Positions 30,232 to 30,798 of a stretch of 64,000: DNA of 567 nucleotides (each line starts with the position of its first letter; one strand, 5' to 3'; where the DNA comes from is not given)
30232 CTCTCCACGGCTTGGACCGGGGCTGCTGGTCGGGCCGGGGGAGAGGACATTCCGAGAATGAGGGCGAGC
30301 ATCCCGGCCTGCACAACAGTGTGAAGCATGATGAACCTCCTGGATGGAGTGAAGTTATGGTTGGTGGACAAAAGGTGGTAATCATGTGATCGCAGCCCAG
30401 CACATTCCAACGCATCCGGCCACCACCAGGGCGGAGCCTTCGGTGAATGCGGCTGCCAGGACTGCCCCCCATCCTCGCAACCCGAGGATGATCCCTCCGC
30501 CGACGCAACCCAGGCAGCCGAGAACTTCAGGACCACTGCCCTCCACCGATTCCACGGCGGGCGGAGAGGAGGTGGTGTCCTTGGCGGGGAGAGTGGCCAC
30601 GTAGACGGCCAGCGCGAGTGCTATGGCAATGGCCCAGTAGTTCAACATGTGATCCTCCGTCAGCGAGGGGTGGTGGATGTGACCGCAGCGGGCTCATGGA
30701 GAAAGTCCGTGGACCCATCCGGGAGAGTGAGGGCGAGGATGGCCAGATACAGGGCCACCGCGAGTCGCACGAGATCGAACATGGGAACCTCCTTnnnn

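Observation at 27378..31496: Standalone C39 peptidase followed by three GGAGG-driven small hydrophobic peptides (two with CxxC...CxxxC), a thioredoxin, a membrane protein and an ABC transporter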

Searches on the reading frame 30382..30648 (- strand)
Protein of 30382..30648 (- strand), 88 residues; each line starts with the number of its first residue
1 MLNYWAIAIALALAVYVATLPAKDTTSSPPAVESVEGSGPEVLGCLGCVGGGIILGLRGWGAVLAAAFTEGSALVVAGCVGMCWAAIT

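Call 5: search_protein_families(library=pfam, max_evalue=0.1, proteins=[window:30382-30648:-])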
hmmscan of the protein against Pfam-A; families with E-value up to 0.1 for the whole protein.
window:30382-30648:- (88 aa): 0 families

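Call 6: search_protein_families(library=ncbifam, max_evalue=0.1, proteins=[window:30382-30648:-])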
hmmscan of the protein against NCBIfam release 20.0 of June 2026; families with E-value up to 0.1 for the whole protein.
window:30382-30648:- (88 aa): 0 families

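Call 7: find_homologous_proteins(query=window:30382-30648:-, max_evalue=10)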
Query window:30382-30648:- (88 aa): 8 proteins with E <= 10 among 78 candidates.
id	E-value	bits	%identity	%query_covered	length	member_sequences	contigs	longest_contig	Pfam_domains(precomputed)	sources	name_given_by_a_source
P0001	6.5e-48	178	100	100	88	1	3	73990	-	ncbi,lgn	-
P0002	4.4e-37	144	81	100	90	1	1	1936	-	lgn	-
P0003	3.7e-35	138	76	100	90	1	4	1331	-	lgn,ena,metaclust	metaclust:\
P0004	1.8e-34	135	74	100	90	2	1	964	-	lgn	-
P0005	1.1e-33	133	73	100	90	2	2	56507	-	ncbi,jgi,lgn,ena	jgi:hypothetical protein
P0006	4.6e-32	128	69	100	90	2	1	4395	-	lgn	-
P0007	9.5e-32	127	72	100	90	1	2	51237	-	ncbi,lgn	-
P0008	3.3e-25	106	67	99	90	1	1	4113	-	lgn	-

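Call 9: find_encoding_contigs(protein=P0005, flank=10000, max_places=3)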
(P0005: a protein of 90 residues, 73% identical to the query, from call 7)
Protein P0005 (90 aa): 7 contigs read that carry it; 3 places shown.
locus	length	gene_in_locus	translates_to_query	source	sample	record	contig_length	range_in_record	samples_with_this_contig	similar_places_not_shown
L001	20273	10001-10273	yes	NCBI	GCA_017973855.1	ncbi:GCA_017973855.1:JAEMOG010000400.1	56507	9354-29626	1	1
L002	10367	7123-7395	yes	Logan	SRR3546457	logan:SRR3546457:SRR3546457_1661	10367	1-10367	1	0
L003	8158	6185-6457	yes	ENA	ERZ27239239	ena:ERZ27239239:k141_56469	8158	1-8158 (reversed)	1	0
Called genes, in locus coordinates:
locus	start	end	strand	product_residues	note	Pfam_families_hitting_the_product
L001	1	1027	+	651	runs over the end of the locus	PF02368:Big_2, PF26918:Ig_Eae (weak)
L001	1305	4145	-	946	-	PF02463:SMC_N (faint), PF13191:AAA_16 (faint), PF13304:AAA_21 (faint), PF13476:AAA_23 (faint), PF13481:AAA_25 (faint), PF17760:UvrA_inter, PF17755:UvrA_DNA-bind, PF00005:ABC_tran (weak), +2 more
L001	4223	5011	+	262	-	-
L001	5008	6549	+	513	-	PF01841:Transglut_core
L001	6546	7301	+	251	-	PF00005:ABC_tran, PF13304:AAA_21 (weak)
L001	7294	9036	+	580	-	PF16949:ABC_tran_2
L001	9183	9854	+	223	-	PF03412:Peptidase_C39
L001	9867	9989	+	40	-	-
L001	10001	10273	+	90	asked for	-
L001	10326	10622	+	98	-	-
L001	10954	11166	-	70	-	-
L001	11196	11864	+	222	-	-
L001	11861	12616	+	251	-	PF00005:ABC_tran, PF13304:AAA_21 (faint)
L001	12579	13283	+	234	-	-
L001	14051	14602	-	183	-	PF13248:Zn_ribbon_3 (faint), PF12773:DZR (weak)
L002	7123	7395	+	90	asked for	-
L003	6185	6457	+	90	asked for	-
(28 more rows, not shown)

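Call 10: find_encoding_contigs(protein=P0007, flank=10000, max_places=3)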
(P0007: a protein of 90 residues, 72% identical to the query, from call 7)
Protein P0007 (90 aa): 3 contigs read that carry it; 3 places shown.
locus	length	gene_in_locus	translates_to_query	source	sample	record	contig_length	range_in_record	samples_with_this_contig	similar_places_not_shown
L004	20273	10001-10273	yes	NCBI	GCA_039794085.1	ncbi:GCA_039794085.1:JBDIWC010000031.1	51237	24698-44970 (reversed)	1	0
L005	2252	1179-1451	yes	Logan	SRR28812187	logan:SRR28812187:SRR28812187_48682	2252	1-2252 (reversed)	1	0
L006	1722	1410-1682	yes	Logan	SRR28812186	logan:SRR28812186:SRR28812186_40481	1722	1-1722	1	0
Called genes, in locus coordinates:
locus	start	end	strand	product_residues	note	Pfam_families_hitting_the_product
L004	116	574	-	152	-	-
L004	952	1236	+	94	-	-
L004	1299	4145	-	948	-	PF02463:SMC_N (faint), PF13191:AAA_16 (faint), PF13304:AAA_21 (faint), PF13476:AAA_23 (faint), PF13481:AAA_25 (faint), PF17760:UvrA_inter, PF17755:UvrA_DNA-bind, PF00005:ABC_tran (weak), +2 more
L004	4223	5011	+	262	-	-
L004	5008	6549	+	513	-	PF01841:Transglut_core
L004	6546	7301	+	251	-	PF00005:ABC_tran, PF13304:AAA_21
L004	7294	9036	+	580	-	PF16949:ABC_tran_2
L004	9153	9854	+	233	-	PF03412:Peptidase_C39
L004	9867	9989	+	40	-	-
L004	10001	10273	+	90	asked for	-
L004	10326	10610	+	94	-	-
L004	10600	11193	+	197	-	-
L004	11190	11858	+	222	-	-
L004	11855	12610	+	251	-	PF00005:ABC_tran, PF13304:AAA_21 (faint)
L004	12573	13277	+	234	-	-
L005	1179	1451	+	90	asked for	-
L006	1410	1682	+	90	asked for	-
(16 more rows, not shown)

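Call 18: search_protein_representatives(alignment_id=A1)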
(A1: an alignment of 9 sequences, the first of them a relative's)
Query: 9 sequences, 90 profile positions. Proteins with E-value up to 0.001 (for the whole library): 70; up to 1e-10: 6; up to 1e-30: 1. The best 70 are listed.
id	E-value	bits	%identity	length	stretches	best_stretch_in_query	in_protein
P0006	1.8e-43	162.7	-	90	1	1-90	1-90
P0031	1.0e-16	76.9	-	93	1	8-89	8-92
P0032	2.9e-14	69.1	-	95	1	6-89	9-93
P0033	1.7e-13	66.6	-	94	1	1-89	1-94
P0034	4.7e-12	62.0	-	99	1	5-90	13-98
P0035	3.2e-11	59.3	-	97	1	7-89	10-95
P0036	2.4e-10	56.6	-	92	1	10-89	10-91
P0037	5.9e-10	55.3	-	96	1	11-89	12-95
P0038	6.5e-10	55.2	-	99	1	6-89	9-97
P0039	9.4e-10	54.6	-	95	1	5-89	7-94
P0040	5.6e-09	52.1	-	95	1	10-89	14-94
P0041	9.1e-09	51.5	-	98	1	15-90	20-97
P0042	1.1e-08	51.3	-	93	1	3-89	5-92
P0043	1.2e-08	51.0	-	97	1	9-90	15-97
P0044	1.3e-08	50.9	-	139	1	29-89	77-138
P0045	1.4e-08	50.9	-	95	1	8-89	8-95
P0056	2.6e-07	46.8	-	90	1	5-89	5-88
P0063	3.3e-06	43.3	-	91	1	10-87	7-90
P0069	5.6e-06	42.5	-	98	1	7-89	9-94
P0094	4.8e-04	36.3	-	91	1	6-90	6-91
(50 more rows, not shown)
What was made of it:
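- A library-wide HMM search found 70 representatives, nearly all 82-104 aa (call 18).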

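Call 30: find_homologous_proteins(query=A3, max_evalue=0.001)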
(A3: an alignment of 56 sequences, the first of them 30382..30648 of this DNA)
Query A3 (56 sequences) (88 aa, profile of the alignment): 19 proteins with E <= 0.001 among 8000 candidates.
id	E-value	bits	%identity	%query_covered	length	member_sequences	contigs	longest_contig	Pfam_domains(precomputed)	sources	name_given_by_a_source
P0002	3.9e-23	99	81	100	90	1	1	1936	-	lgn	-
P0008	1.4e-22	97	67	99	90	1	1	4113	-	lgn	-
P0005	2.2e-22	97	73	100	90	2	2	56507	-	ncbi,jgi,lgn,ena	jgi:hypothetical protein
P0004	2.5e-22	97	74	100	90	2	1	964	-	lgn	-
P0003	3.3e-22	96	76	100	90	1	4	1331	-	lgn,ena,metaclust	metaclust:\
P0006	1.0e-21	95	69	100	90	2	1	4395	-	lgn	-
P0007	1.5e-21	94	72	100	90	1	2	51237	-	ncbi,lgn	-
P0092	4.9e-21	92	43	24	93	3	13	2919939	-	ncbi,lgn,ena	-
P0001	5.3e-21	92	100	100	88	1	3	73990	-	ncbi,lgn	-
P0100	3.3e-20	90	53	67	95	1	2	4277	-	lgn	-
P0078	4.0e-20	90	35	88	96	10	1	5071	-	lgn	-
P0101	9.9e-20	88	39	89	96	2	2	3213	-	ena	-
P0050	1.6e-18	84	35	73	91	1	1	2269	-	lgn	-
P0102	1.2e-17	82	37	66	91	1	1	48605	-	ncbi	ncbi:MAG: hypothetical protein ABR543_01585 [Gemmatimonadaceae bacterium]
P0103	1.9e-15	75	43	40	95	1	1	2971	-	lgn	-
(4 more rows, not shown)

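Call 34: find_encoding_contigs(protein=P0006, flank=5000, max_places=1)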
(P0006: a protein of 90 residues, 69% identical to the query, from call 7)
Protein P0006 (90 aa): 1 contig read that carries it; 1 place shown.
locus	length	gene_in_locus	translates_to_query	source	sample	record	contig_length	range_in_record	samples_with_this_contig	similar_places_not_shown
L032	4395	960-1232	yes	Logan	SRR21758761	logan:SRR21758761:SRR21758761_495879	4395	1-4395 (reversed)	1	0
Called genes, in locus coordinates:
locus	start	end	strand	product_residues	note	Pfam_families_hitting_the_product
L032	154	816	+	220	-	PF03412:Peptidase_C39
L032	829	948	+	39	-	-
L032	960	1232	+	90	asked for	-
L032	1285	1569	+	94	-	-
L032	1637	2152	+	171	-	-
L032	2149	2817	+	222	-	-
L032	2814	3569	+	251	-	PF00005:ABC_tran, PF13304:AAA_21 (faint)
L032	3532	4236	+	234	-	-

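Call 35: find_encoding_contigs(protein=P0008, flank=5000, max_places=1)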
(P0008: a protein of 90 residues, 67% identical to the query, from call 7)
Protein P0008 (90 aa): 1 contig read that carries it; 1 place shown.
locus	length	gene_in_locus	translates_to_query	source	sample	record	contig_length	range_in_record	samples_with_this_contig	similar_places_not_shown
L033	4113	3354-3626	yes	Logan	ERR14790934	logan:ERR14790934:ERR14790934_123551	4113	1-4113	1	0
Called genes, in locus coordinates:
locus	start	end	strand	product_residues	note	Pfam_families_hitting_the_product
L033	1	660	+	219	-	?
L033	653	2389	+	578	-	PF16949:ABC_tran_2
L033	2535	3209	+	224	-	PF03412:Peptidase_C39 (weak)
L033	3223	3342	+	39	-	-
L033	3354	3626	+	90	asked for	-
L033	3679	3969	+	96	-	-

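Call 36: find_encoding_contigs(protein=P0002, flank=5000, max_places=1)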
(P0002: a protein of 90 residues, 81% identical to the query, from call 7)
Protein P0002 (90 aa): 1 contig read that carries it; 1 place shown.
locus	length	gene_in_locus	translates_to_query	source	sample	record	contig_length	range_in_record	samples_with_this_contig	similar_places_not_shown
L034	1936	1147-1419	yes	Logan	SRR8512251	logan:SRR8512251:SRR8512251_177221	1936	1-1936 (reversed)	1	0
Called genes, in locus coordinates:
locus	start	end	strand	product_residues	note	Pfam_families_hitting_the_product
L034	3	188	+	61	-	?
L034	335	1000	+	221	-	PF03412:Peptidase_C39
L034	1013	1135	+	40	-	-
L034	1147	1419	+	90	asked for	-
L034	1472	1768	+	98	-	-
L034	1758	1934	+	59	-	?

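Call 38: predict_structure(alignment_id=A4)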
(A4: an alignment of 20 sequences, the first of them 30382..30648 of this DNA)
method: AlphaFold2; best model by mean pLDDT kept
length: 88 residues; sequences in the alignment: 20
mean_pLDDT: 71.0   pTM: 0.41
mean pLDDT of the five models: 71.0, 67.1, 65.9, 63.3, 60.0
residues with pLDDT >= 90: 0; 70-90: 63; 50-70: 16; < 50: 9
segments of 3 or more residues with pLDDT < 50: 24-28
pLDDT, mean of each block of 10 residues (from residue 1): 75 77 51 54 80 79 72 76 78
secondary structure, 60 per line:
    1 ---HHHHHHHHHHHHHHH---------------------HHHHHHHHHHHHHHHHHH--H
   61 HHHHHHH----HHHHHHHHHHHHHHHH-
elements in order: H4-18 H40-57 H60-67 H72-87
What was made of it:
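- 30382..30534 (-): Predicted core of the type-1 peptide (50 aa, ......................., plus stop). Pattern C-x2-C...C-x3-C. Predicted helices at residues 40-57, 60-67 and 72-87. Calculated mass about 4745 Da with two disulfides. AF2 pLDDT is about 75-80 in the core (call 38).
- AF2 places the two Cys pairs on separate helices of a helical core (call 38).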

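Call 41: fold_search(model_id=the predicted structure, library=pdb)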
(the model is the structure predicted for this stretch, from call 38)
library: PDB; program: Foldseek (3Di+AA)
matches with E <= 10: 3; with E <= 0.001: 0
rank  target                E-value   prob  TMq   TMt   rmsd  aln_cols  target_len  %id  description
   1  8ivz_A                5.3e+00  0.08  0.34  0.21  16.4        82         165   21  Crystal structure of talin R7 in complex with KANK1 KN motif (released 2023-11-08)
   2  8agb_F                5.7e+00  0.10  0.38  0.16  10.1        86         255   12  Structure of yeast oligosaccharylransferase complex with lipid-linked oligosaccharide bound (released 2022-12-07)
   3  6c26_C                6.4e+00  0.07  0.31  0.15  10.4        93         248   10  The Cryo-EM structure of a eukaryotic oligosaccharyl transferase complex (released 2018-01-31)
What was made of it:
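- Tried and rejected: Foldseek of the 88-aa model against the PDB gave nothing meaningful; the best E was 5 (call 41).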

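Call 49: search_protein_families(library=ncbifam, alignment_id=A3, max_evalue=0.1)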
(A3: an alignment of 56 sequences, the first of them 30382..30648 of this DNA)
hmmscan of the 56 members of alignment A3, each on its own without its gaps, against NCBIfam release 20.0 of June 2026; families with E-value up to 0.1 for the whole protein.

A. member 1, window:30382-30648:- (88 aa): 0 families

B. families by the number of members that match (of 56 scanned): 10 families
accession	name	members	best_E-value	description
NF008667.0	PRK11667.1-5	1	0.021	hypothetical protein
TIGR00900.1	2A0121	1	0.025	H+ Antiporter protein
NF010435.0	PRK13861.1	1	0.029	type IV secretion system protein VirB9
NF058624.1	RSAMHdlseTHET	1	0.06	(R)-S-adenosyl-L-methionine hydrolase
NF007881.0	PRK10588.1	1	0.07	cyd operon protein YbgE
NF033790.1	CnrY_NccY_antiS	1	0.07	CnrY/NccY family anti-sigma factor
NF041285.1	ABC_SBP_TrpX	1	0.073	tryptophan ABC transporter substrate-binding protein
NF033838.0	PspC_subgroup_1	1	0.089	pneumococcal surface protein PspC, choline-binding form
TIGR03089.2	TIGR03089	1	0.09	TIGR03089 family protein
NF045833.1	P80_membrane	1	0.095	HinT-interacting membrane complex protein P80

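Call 64: list_cluster_members(proteins=[P0031, P0032, P0034, P0036, P0039, P0045, P0056, P0063, P0069, P0094])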
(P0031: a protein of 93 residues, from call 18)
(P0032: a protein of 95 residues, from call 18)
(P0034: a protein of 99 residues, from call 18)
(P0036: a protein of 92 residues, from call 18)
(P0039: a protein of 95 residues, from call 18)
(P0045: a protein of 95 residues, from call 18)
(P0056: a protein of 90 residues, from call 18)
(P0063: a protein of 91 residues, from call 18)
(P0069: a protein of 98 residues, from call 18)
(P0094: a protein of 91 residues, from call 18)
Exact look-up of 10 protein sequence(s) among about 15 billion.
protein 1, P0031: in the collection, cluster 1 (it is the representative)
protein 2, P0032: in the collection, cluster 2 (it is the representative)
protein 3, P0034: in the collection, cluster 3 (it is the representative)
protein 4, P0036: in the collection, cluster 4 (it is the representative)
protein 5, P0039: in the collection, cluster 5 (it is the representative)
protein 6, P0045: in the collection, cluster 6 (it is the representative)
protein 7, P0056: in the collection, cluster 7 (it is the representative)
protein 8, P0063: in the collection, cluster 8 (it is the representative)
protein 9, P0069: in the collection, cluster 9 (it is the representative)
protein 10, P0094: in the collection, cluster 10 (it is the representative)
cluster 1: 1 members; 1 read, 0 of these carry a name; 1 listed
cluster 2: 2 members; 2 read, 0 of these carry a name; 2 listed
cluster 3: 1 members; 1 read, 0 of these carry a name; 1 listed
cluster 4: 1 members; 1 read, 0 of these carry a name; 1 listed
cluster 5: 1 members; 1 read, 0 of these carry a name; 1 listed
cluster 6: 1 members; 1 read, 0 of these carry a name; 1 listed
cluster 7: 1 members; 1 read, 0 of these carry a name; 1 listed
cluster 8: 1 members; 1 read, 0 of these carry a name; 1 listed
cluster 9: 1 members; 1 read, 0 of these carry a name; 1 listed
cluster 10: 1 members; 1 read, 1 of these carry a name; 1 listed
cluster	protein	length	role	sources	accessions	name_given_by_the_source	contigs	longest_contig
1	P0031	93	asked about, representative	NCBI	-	-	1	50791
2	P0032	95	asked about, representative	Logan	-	-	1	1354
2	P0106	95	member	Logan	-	-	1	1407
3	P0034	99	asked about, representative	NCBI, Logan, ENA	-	-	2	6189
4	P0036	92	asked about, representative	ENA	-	-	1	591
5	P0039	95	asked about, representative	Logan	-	-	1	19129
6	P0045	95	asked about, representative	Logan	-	-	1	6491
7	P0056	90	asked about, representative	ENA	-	-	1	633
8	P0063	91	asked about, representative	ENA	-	-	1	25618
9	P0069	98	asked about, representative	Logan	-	-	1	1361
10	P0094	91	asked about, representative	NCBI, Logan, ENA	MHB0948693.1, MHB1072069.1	MAG: hypothetical protein ACYC3Q_04520 [Gemmatimonadaceae bacterium]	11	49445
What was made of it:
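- Tried and rejected: Cluster-member look-ups gave taxon names for only one more peptide (call 64).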
